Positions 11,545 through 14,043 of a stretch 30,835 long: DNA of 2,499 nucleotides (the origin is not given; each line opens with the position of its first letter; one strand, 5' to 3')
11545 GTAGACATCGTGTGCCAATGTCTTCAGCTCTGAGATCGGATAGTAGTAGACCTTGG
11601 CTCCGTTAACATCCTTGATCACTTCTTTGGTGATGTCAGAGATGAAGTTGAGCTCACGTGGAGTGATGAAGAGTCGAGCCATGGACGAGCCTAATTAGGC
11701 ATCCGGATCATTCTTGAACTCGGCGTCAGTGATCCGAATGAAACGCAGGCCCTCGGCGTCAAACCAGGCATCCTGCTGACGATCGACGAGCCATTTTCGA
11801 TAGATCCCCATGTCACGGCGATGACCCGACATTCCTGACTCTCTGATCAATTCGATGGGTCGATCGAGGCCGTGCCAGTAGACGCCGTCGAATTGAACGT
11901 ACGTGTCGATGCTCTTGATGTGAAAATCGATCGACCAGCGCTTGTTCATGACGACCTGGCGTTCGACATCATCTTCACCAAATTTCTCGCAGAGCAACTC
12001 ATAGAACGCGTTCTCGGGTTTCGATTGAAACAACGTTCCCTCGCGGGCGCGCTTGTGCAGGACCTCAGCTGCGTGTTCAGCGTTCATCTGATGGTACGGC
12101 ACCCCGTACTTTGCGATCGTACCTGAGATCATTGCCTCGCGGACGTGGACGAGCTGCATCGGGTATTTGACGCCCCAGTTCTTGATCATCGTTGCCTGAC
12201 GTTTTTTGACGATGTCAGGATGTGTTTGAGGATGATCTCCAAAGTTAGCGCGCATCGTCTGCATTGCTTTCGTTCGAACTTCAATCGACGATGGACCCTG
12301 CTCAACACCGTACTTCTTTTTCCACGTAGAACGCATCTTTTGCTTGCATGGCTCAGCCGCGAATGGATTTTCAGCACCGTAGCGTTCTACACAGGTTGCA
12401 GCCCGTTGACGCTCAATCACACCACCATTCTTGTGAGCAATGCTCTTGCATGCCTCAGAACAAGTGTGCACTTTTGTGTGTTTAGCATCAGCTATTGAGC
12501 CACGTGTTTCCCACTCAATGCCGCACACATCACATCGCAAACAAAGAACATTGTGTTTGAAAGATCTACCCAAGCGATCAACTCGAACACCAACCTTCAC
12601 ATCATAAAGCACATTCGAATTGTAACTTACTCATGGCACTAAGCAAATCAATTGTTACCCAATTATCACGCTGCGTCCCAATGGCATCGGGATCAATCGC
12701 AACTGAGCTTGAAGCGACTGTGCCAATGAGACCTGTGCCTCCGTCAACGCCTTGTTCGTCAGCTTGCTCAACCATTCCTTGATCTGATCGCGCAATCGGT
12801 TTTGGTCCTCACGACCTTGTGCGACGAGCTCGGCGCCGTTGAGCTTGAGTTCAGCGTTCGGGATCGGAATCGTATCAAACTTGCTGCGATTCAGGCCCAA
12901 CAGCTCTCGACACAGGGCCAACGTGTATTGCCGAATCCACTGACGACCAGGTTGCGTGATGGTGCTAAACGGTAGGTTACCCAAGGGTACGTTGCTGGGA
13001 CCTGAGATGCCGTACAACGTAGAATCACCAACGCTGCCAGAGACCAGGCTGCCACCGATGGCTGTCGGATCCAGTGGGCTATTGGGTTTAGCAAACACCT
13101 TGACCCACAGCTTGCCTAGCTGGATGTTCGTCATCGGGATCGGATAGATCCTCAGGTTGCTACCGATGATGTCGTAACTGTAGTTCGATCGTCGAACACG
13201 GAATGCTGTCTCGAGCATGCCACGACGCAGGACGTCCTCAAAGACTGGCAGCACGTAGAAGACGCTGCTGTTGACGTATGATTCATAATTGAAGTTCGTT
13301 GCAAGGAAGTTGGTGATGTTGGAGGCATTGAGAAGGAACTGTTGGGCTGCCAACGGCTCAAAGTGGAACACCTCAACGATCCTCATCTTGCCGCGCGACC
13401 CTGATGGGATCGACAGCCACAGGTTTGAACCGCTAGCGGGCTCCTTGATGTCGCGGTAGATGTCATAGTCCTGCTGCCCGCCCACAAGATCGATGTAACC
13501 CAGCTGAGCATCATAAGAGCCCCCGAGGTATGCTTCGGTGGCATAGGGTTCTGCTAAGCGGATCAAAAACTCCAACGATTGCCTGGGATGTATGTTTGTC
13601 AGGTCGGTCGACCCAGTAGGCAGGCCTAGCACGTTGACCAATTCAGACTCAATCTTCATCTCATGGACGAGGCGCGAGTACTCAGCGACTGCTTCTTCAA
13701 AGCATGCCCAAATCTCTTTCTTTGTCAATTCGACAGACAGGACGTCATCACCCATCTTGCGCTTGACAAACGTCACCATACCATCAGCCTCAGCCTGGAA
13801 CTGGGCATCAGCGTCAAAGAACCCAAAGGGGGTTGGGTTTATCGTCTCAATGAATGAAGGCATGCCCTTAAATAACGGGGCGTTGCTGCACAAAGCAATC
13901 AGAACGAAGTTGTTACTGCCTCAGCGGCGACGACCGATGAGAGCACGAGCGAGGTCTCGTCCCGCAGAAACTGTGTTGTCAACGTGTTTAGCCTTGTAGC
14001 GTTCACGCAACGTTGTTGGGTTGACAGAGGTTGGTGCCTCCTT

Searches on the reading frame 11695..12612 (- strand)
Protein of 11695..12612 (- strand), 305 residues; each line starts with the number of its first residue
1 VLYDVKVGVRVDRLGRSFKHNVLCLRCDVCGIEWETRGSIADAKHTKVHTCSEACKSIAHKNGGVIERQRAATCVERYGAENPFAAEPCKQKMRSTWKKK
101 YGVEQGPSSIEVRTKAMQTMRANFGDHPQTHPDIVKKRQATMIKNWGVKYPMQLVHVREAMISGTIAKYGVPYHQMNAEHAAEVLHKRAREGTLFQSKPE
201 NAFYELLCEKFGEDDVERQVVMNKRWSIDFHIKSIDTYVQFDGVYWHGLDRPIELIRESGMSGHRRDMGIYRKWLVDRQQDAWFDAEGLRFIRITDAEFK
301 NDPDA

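Call 5: search_protein_families(library=pfam, proteins=[window:11695-12612:-], max_evalue=1)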
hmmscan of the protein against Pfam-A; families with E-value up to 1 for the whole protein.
window:11695-12612:- (305 aa): 2 families
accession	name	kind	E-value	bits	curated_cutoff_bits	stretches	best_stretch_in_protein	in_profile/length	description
PF24308.1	DUF7487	-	7.1e-15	56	27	1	71-179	4-113/220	Family of unknown function (DUF7487)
PF22595.1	CFAP107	-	0.00096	19.5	27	1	116-200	27-109/169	Cilia and flagella associated protein 107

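Call 6: search_protein_families(library=phrogs, proteins=[window:11695-12612:-], max_evalue=0.01)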
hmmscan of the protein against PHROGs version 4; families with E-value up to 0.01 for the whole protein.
window:11695-12612:- (305 aa): 2 families
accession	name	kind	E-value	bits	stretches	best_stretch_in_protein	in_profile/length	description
phrog_3339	-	DNA, RNA and nucleotide metabolism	2.3e-12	47.8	1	44-247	89-303/536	homing endonuclease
phrog_12131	-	DNA, RNA and nucleotide metabolism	3e-08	34.1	1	6-158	32-175/313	homing endonuclease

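Call 74: search_protein_families(library=ncbifam, proteins=[window:11695-12612:-], max_evalue=0.01)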
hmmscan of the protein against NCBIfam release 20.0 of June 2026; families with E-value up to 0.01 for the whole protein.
window:11695-12612:- (305 aa): 0 families

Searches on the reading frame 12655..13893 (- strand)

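Call 17: search_protein_families(library=phrogs, proteins=[window:12655-13893:-], max_evalue=0.00001)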
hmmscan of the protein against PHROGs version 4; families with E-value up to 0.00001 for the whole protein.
window:12655-13893:- (412 aa): 1 family
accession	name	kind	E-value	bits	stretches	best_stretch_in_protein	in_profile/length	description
phrog_211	-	connector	4.2e-09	36.2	1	317-377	906-965/976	head-tail adaptor Ad2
